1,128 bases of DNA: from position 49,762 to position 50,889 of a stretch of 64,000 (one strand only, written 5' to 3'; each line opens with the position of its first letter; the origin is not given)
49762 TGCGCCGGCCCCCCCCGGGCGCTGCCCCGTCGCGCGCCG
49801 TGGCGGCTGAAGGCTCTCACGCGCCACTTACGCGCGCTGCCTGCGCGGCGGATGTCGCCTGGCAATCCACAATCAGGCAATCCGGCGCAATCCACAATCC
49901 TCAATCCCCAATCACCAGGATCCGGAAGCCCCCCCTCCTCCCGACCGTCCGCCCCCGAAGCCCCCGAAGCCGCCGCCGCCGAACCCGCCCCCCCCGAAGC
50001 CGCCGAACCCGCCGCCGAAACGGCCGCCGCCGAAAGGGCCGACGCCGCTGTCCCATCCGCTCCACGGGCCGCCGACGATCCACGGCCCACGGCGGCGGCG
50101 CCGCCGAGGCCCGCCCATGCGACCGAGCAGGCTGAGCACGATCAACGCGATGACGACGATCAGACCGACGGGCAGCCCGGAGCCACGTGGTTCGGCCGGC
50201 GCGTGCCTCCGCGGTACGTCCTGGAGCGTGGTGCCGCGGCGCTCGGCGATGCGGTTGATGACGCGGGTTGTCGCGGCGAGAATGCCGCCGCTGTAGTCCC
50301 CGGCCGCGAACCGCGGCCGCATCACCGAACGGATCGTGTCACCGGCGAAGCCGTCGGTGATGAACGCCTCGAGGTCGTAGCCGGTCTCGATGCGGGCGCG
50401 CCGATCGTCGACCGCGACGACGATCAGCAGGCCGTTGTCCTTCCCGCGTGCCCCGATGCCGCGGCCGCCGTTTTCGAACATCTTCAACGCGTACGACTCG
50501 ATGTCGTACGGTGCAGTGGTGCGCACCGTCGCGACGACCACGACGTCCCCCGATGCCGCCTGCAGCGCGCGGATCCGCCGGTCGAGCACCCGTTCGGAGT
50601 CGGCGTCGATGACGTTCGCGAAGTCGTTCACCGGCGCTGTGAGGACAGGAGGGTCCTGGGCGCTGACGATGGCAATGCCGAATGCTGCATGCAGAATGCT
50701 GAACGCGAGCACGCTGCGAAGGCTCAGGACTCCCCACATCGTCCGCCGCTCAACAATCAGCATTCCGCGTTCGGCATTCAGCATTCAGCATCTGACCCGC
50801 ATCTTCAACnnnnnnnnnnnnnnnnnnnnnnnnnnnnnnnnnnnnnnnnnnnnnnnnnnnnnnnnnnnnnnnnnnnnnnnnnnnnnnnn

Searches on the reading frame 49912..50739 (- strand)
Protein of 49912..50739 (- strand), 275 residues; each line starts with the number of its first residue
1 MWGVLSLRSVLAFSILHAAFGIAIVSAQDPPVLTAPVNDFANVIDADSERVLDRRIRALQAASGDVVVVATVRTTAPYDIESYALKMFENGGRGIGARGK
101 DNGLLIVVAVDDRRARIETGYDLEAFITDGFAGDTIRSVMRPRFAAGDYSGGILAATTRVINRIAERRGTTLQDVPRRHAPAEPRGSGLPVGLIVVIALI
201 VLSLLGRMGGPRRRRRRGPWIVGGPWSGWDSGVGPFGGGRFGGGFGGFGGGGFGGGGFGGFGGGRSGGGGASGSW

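Call 64: search_protein_families(library=pfam, proteins=[window:49912-50739:-], max_evalue=0.001)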
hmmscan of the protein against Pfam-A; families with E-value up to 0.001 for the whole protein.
window:49912-50739:- (275 aa): 1 family
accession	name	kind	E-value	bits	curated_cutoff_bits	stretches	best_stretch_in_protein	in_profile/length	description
PF04536.20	TPM_phosphatase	-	2.2e-32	112.1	22.1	1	37-162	1-124/125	TPM domain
